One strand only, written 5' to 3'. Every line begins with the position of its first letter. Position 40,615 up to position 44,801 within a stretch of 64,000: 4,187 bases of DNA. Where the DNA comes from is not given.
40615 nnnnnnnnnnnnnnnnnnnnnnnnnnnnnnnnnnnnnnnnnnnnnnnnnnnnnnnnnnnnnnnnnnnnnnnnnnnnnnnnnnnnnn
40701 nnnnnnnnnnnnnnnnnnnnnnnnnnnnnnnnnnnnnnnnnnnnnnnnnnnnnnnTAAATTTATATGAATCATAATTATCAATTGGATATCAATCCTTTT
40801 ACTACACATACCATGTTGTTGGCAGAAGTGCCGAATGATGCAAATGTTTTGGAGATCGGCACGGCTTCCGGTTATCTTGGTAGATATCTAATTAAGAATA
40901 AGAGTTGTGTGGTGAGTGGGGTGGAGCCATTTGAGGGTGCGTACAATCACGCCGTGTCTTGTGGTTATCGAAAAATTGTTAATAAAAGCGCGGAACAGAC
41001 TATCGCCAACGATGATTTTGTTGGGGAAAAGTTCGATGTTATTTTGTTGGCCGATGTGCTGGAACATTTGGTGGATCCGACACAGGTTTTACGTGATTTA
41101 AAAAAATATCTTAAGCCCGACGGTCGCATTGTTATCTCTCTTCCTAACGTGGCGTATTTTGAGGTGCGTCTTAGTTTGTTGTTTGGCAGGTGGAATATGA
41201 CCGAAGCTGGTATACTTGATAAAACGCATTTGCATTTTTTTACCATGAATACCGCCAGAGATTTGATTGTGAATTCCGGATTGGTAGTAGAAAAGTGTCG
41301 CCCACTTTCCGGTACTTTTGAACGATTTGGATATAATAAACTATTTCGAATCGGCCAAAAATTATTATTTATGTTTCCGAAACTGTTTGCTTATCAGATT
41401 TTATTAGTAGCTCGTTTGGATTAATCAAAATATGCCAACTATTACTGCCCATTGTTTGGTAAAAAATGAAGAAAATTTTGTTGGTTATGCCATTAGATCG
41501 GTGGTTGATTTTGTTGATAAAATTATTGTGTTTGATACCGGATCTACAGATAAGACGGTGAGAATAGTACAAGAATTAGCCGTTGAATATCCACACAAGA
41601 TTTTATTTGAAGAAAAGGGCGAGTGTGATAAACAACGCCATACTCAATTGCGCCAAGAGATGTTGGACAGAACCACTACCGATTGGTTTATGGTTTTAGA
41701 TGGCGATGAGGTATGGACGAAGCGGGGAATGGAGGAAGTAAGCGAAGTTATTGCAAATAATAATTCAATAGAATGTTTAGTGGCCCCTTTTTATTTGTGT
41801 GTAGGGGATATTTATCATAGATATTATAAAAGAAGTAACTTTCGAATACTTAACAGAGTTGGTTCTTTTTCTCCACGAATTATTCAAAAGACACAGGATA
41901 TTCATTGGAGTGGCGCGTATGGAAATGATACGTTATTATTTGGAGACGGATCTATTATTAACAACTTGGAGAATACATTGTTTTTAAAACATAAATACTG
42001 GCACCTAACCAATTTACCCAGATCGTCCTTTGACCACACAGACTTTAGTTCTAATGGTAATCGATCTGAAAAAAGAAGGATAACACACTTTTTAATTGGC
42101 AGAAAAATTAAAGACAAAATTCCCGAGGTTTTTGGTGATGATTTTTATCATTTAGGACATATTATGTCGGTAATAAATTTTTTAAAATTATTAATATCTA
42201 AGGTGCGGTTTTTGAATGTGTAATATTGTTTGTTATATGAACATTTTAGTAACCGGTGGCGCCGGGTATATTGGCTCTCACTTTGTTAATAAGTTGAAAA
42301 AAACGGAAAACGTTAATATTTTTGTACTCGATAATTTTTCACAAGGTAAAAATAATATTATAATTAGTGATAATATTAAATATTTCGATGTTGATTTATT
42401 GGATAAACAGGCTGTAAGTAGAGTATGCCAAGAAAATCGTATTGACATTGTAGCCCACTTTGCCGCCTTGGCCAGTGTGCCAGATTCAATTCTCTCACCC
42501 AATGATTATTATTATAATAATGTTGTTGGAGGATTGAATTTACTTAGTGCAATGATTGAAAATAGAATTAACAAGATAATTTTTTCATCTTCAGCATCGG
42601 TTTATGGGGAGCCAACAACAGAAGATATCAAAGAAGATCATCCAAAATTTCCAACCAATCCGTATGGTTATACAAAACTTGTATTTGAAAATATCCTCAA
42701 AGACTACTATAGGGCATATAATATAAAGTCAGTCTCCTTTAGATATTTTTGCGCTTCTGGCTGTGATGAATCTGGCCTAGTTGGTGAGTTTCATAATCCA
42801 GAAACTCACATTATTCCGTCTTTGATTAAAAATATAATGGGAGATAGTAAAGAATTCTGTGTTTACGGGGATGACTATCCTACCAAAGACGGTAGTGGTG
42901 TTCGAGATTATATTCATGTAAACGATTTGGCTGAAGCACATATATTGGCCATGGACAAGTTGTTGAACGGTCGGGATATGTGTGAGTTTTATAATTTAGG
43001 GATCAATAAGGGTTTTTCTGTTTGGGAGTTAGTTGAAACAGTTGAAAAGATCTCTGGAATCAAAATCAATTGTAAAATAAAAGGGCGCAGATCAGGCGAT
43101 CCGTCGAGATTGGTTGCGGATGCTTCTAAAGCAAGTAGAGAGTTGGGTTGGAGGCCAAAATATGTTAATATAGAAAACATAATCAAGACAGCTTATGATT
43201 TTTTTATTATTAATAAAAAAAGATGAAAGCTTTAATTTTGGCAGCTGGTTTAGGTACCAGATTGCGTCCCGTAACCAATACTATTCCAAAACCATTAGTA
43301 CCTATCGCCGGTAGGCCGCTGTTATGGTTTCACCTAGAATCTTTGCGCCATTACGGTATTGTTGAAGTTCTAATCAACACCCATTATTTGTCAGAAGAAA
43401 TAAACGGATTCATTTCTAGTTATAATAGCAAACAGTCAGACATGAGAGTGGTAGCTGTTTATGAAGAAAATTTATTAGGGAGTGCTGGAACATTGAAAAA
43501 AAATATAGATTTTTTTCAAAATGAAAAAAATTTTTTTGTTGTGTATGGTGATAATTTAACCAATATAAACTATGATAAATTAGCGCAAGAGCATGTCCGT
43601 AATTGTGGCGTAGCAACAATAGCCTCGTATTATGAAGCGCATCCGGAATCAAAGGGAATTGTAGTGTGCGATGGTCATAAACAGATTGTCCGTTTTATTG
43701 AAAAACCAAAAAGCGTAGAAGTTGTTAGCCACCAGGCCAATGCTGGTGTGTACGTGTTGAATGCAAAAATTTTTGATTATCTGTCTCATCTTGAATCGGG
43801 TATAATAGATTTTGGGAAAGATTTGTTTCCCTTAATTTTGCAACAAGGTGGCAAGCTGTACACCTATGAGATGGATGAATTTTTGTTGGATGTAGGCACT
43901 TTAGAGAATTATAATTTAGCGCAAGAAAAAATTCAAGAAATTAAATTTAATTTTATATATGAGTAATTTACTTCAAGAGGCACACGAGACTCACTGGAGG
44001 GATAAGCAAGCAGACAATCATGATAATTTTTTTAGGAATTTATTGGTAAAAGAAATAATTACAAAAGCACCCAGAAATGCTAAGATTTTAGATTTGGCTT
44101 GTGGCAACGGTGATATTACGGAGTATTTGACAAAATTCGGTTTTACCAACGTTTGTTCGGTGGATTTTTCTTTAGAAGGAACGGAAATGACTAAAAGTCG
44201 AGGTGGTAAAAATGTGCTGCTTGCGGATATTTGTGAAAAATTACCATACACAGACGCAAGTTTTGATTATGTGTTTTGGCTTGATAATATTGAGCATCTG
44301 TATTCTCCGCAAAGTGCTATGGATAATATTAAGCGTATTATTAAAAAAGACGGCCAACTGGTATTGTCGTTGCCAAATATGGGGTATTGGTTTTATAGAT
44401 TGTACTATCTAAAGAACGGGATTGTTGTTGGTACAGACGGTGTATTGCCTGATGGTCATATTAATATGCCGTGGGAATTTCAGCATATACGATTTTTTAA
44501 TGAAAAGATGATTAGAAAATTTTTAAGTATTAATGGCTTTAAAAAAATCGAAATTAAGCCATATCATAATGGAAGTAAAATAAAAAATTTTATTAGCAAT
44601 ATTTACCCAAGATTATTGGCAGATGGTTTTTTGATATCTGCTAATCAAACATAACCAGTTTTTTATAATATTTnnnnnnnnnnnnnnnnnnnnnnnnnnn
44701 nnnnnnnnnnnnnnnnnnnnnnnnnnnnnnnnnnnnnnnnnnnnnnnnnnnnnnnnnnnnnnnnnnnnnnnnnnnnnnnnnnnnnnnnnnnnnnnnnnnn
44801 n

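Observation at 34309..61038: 27-kb co-directional glycosylation island with three GT2(DPM1/GtrB-like) + GT-C(PMT/ArnT-like) pairs: candidate lipid-carrier-mediated extracytoplasmic (protein O-) glycosylation system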

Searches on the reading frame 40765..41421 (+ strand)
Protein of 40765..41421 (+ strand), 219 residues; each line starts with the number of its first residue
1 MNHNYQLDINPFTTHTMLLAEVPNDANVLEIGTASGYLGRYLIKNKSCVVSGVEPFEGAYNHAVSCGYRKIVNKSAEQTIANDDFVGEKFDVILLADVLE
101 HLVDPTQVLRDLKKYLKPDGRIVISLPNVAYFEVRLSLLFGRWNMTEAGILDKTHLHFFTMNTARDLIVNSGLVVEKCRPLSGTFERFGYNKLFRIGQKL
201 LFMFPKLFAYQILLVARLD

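Call 3: search_protein_families(library=pfam, proteins=[window:40765-41421:+], max_evalue=0.01)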
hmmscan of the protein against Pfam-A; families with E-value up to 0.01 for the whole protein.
window:40765-41421:+ (219 aa): 8 families
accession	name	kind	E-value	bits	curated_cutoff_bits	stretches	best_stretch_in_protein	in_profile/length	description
PF13489.12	Methyltransf_23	-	3.6e-20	72.8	27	1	18-175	16-161/164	Methyltransferase domain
PF08242.18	Methyltransf_12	-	3.1e-12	47.5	30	1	29-122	1-98/98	Methyltransferase domain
PF07021.18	MetW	-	3.3e-12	46.9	21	1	15-169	4-156/193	Methionine biosynthesis protein MetW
PF08241.18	Methyltransf_11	-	6.7e-10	39.9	21.2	1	29-124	1-95/95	Methyltransferase domain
PF13847.12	Methyltransf_31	-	1.9e-09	37.8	27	1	26-128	5-113/145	Methyltransferase domain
PF13649.12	Methyltransf_25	-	3.4e-07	31.3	27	1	28-120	1-97/97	Methyltransferase domain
PF05219.18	DREV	-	1.8e-05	24.4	26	1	56-134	116-198/265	DREV methyltransferase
PF08003.17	Methyltransf_9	-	0.00046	19.7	23.8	1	25-124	116-217/315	Protein of unknown function (DUF1698)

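Call 80: search_protein_families(library=ncbifam, proteins=[window:40765-41421:+], max_evalue=0.000001)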
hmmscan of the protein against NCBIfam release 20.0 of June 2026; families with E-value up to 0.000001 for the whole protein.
window:40765-41421:+ (219 aa): 5 families
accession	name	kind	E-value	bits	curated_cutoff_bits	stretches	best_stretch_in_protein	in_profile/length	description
TIGR02081.1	metW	equivalog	9e-14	51.5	189.5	1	18-177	7-164/194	methionine biosynthesis protein MetW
TIGR01983.1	UbiG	equivalog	1.9e-10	40.5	102.95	1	24-128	49-155/228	bifunctional 2-polyprenyl-6-hydroxyphenol methylase/3-demethylubiquinol 3-O-methyltransferase UbiG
TIGR00452.1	TIGR00452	equivalog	3.7e-08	32.5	275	1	25-124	118-219/316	tRNA 5-methoxyuridine(34)/uridine 5-oxyacetic acid(34) synthase CmoB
NF045667.1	MTase_DVU1556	equivalog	4.9e-08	32.7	155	1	13-125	11-120/213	DVU_1556 family methyltransferase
NF011650.0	PRK15068.1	equivalog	7.4e-08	31.6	209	1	25-124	123-225/324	tRNA 5-methoxyuridine(34)/uridine 5-oxyacetic acid(34) synthase CmoB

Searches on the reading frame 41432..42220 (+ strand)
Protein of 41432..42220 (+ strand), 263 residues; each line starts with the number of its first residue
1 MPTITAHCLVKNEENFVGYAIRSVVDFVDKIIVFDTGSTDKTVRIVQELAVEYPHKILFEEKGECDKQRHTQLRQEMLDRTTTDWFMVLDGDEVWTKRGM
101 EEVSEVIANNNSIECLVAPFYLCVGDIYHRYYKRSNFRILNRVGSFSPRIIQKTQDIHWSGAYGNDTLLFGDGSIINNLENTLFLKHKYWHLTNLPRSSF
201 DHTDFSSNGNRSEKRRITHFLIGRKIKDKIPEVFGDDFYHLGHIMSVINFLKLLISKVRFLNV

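Call 3: search_protein_families(library=pfam, proteins=[window:41432-42220:+], max_evalue=0.01)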
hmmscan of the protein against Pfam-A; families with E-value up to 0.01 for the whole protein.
window:41432-42220:+ (263 aa): 4 families
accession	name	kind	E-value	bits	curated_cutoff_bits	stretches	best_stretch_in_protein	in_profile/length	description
PF00535.33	Glycos_transf_2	-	9.6e-14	52.1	23.3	1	10-139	6-132/168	Glycosyl transferase family 2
PF13704.12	Glyco_tranf_2_4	-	2.4e-08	34.8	27.5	1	11-103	1-94/98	Glycosyl transferase family 2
PF13641.12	Glyco_tranf_2_3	-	0.0019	18.7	27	1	29-114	31-117/230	Glycosyltransferase like family 2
PF10111.15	Glyco_tranf_2_2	-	0.0069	16.3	27.3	1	8-124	5-123/276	Glycosyltransferase like family 2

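Call 80: search_protein_families(library=ncbifam, proteins=[window:41432-42220:+], max_evalue=0.000001)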
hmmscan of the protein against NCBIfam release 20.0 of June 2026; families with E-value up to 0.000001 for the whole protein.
window:41432-42220:+ (263 aa): 1 family
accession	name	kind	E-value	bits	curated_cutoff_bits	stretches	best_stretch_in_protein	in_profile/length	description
TIGR04195.1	S_glycosyl_SunS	equivalog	1.6e-11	43.7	350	1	2-139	57-188/421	SunS family peptide S-glycosyltransferase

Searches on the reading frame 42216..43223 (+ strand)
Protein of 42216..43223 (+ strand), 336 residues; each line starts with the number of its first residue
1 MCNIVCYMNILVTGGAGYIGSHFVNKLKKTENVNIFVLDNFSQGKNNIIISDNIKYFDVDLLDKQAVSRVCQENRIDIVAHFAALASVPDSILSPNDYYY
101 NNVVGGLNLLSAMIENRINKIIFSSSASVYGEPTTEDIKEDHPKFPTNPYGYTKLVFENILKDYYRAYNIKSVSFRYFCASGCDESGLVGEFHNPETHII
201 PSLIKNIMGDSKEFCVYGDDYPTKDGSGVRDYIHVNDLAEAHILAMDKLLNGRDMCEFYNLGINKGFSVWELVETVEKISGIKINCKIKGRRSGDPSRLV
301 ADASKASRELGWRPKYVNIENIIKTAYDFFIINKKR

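Call 3: search_protein_families(library=pfam, proteins=[window:42216-43223:+], max_evalue=0.01)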
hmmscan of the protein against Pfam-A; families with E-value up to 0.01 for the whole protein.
window:42216-43223:+ (336 aa): 9 families
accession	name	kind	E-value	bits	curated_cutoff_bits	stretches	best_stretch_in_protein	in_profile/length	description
PF16363.11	GDP_Man_Dehyd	-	2.7e-56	191.9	27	1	11-324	1-330/332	GDP-mannose 4,6 dehydratase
PF01370.27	Epimerase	-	7e-55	186.5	20.9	1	10-253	1-232/240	NAD dependent epimerase/dehydratase family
PF01073.25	3Beta_HSD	-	3.3e-21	76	22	1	11-252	1-235/280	3-beta hydroxysteroid dehydrogenase/isomerase family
PF02719.21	Polysacc_synt_2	-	3.3e-15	56.5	20.2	1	10-168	1-156/293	Polysaccharide biosynthesis protein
PF04321.23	RmlD_sub_bind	-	9.6e-13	48.3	27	1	8-170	1-145/287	RmlD substrate binding domain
PF07993.18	NAD_binding_4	-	1.6e-07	31.2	20.1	1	74-182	87-209/258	Male sterility protein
PF13460.12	NAD_binding_10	-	2e-06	28.3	27.2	1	14-138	1-109/184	NAD(P)H-binding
PF05368.20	NmrA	-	0.0017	18.4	27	1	9-127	4-108/298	NmrA-like family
PF25119.1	HSNSD_N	-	0.0072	16.4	27.4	0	32-83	37-89/215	Heparan sulfate-N-deacetylase, N-terminal domain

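Call 47: search_protein_families(library=ncbifam, proteins=[window:42216-43223:+], max_evalue=1e-10)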
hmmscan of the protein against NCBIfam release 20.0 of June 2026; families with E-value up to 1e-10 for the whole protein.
window:42216-43223:+ (336 aa): 17 families
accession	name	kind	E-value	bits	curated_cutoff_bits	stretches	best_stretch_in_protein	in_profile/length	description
TIGR01179.1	galE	equivalog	9.6e-115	382.9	262.3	1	9-329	1-324/332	UDP-glucose 4-epimerase GalE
NF007956.0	PRK10675.1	subfamily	4.6e-70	236.4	394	1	8-315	1-315/338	UDP-glucose 4-epimerase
TIGR01181.1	dTDP_gluc_dehyt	equivalog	2.6e-45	154.9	365.1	1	9-334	1-315/321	dTDP-glucose 4,6-dehydratase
TIGR04180.1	EDH_00030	hypoth_equivalog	2.2e-36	125.4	475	1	10-316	1-296/297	NAD-dependent 4,6-dehydratase LegB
TIGR02197.1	heptose_epim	equivalog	3e-34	118.6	274.6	1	10-281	1-261/316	ADP-glyceromanno-heptose 6-epimerase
NF007582.0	PRK10217.1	equivalog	4e-24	85.4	698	1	9-331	3-332/355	dTDP-glucose 4,6-dehydratase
NF047922.1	GDPFucSynFcl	equivalog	4.1e-24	85.6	500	1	10-335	5-306/308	GDP-L-fucose synthase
NF007490.0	PRK10084.1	subfamily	5.1e-23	81.6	649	1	8-334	1-338/361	dTDP-glucose 4,6-dehydratase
NF011728.1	PRK15181.1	equivalog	1.6e-18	66.8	760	1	9-315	17-323/348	Vi polysaccharide biosynthesis UDP-N-acetylglucosaminuronic acid C-4 epimerase TviC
NF008360.0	PRK11150.1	equivalog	3.2e-18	66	452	1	10-274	2-248/310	ADP-glyceromanno-heptose 6-epimerase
TIGR02622.1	CDP_4_6_dhtase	equivalog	1.2e-16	60.8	278.45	1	9-326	6-326/352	CDP-glucose 4,6-dehydratase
NF043036.1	ErythonDh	equivalog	1.7e-16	60.3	325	1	8-174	1-173/321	D-erythronate dehydrogenase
TIGR03589.1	PseB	equivalog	1.9e-14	53.4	407.75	1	9-126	6-125/324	UDP-N-acetylglucosamine 4,6-dehydratase (inverting)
NF042422.1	oxyalk_red_OleD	equivalog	5.7e-14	52.2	580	1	8-134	1-118/329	2-alkyl-3-oxoalkanoate reductase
TIGR03466.1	HpnA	hypoth_equivalog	8e-14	51.2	367.65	0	9-147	2-135/327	hopanoid-associated sugar epimerase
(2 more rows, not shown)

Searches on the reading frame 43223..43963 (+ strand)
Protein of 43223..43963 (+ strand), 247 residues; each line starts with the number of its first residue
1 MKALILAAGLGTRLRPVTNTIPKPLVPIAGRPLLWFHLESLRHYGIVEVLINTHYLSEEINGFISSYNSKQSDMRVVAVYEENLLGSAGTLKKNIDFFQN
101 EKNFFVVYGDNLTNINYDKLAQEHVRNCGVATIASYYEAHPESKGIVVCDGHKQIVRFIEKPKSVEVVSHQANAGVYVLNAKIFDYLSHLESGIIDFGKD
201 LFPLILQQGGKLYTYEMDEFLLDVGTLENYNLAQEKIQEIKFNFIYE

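Call 3: search_protein_families(library=pfam, proteins=[window:43223-43963:+], max_evalue=0.01)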
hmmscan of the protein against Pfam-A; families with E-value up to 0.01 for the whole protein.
window:43223-43963:+ (247 aa): 2 families
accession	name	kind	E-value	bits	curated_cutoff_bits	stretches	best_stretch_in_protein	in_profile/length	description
PF00483.29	NTP_transferase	-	1.6e-40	139.6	21.2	1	2-238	1-243/245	Nucleotidyl transferase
PF12804.13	NTP_transf_3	-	6.6e-10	39.8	27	1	3-111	1-96/160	MobA-like NTP transferase domain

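Call 47: search_protein_families(library=ncbifam, proteins=[window:43223-43963:+], max_evalue=1e-10)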
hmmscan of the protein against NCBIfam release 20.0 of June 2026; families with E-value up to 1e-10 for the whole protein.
window:43223-43963:+ (247 aa): 27 families (the best 25 are shown)
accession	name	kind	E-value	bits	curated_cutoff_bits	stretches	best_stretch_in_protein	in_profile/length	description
TIGR03992.1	Arch_glmU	subfamily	4.9e-33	114.6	292.1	1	1-192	1-181/393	bifunctional sugar-1-phosphate nucleotidylyltransferase/acetyltransferase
NF052502.1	man1P_GTase_Rv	exception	7.2e-33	113.9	440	1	2-230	2-223/352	mannose-1-phosphate guanylyltransferase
TIGR01208.1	rmlA_long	equivalog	1.3e-31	109.8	320.25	1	2-234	1-231/353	glucose-1-phosphate thymidylyltransferase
TIGR02091.1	glgC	equivalog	1e-29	103.7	424.9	1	2-233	2-255/364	glucose-1-phosphate adenylyltransferase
NF003670.0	PRK05293.1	equivalog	3.4e-29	101.9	470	1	3-233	7-254/382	glucose-1-phosphate adenylyltransferase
NF041173.1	Sug_nt_acttase_Thmprot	equivalog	6.6e-27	94.5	600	1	1-192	1-181/405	bifunctional sugar-1-phosphate nucleotidylyltransferase/acetyltransferase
NF045761.1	NAMPUrTaseMurU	equivalog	8.3e-27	94.5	250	1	1-125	1-122/226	N-acetylmuramate alpha-1-phosphate uridylyltransferase MurU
NF049965.1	GlMnHpPGnyltfHddC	equivalog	2.4e-26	92.7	300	1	1-232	1-216/221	D-glycero-D-manno-heptose 1-phosphate guanosyltransferase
TIGR02623.1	G1P_cyt_trans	equivalog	8.4e-26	90.9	300.25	1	1-76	1-76/255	glucose-1-phosphate cytidylyltransferase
NF041313.1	UDPGP_AglF_Halo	equivalog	7.6e-25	87.7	400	1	1-236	1-233/234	UTP--glucose-1-phosphate uridylyltransferase AglF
NF002772.0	PRK02862.1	equivalog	5e-20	71.6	537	1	3-244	6-282/429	glucose-1-phosphate adenylyltransferase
NF001947.0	PRK00725.1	subfamily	8.4e-20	70.9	470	1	3-230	19-280/426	glucose-1-phosphate adenylyltransferase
TIGR01099.1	galU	equivalog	7e-19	68.4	326.8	0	1-60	2-61/261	UTP--glucose-1-phosphate uridylyltransferase GalU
NF002023.0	PRK00844.1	subfamily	1.2e-17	63.8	458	1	3-218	9-245/408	glucose-1-phosphate adenylyltransferase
TIGR01173.1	glmU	equivalog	1.7e-16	60.1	366.85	1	1-191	1-185/452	bifunctional UDP-N-acetylglucosamine diphosphorylase/glucosamine-1-phosphate N-acetyltransferase GlmU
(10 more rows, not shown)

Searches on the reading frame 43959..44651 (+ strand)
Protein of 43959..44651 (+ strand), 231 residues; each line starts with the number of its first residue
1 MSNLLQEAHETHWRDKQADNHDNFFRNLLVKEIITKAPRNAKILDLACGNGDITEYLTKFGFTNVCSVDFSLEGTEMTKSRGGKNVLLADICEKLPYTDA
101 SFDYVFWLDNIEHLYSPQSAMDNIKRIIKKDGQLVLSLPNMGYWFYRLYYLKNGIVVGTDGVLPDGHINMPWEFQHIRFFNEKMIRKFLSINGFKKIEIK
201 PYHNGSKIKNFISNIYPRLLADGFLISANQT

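Call 3: search_protein_families(library=pfam, proteins=[window:43959-44651:+], max_evalue=0.01)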
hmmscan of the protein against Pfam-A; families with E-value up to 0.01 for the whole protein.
window:43959-44651:+ (231 aa): 9 families
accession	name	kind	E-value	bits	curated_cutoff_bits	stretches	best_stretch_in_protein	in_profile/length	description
PF08241.18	Methyltransf_11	-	1.3e-17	64.6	21.2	1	44-136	1-95/95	Methyltransferase domain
PF13489.12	Methyltransf_23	-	3.4e-15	56.6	27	1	30-198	13-163/164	Methyltransferase domain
PF07021.18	MetW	-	2.5e-13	50.5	21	1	33-168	7-138/193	Methionine biosynthesis protein MetW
PF13649.12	Methyltransf_25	-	9e-13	49.2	27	1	43-132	1-97/97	Methyltransferase domain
PF13847.12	Methyltransf_31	-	1.8e-11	44.3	27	1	40-140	4-113/145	Methyltransferase domain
PF08242.18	Methyltransf_12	-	8.6e-08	33.3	30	1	44-134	1-98/98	Methyltransferase domain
PF05219.18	DREV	-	1e-07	31.8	26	1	22-139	75-191/265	DREV methyltransferase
PF01209.24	Ubie_methyltran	-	5.2e-07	29.7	20.1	1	36-135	44-150/233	ubiE/COQ5 methyltransferase family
PF08003.17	Methyltransf_9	-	0.00076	19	23.8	1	40-137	116-218/315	Protein of unknown function (DUF1698)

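Call 80: search_protein_families(library=ncbifam, proteins=[window:43959-44651:+], max_evalue=0.000001)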
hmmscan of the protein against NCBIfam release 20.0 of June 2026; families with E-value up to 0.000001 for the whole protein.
window:43959-44651:+ (231 aa): 11 families
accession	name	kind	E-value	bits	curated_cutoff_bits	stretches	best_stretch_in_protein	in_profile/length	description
TIGR01934.1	MenG_MenH_UbiE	subfamily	1.9e-14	53.5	158.35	1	22-201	24-210/223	ubiquinone/menaquinone biosynthesis methyltransferase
TIGR02081.1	metW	equivalog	1.2e-12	47.8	189.5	1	31-157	5-128/194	methionine biosynthesis protein MetW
NF045667.1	MTase_DVU1556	equivalog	1.9e-12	47.1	155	1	36-137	19-120/213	DVU_1556 family methyltransferase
NF001241.0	PRK00216.1-2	equivalog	1.7e-10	41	327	1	22-137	36-148/231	demethylmenaquinone methyltransferase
NF001244.0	PRK00216.1-5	equivalog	2.6e-10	40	216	1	23-135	34-152/236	bifunctional demethylmenaquinone methyltransferase/2-methoxy-6-polyprenyl-1,4-benzoquinol methylase UbiE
TIGR01983.1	UbiG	equivalog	1.2e-09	37.9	102.95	1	36-140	46-155/228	bifunctional 2-polyprenyl-6-hydroxyphenol methylase/3-demethylubiquinol 3-O-methyltransferase UbiG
TIGR04345.1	ovoA_Cterm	equivalog_domain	2.2e-09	37.2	170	0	5-72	7-73/242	putative 4-mercaptohistidine N1-methyltransferase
TIGR02072.1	BioC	equivalog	4.8e-09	36.4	184.95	1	30-137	24-133/244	malonyl-ACP O-methyltransferase BioC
NF001243.0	PRK00216.1-4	equivalog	3.4e-08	33.1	235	1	37-206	45-225/237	demethylmenaquinone methyltransferase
TIGR02752.1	MenG_heptapren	equivalog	8.3e-07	28.8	419.85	0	39-206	45-223/231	demethylmenaquinone methyltransferase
NF004452.0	PRK05785.1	equivalog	8.3e-07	28.7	207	0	21-107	33-116/228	hypothetical protein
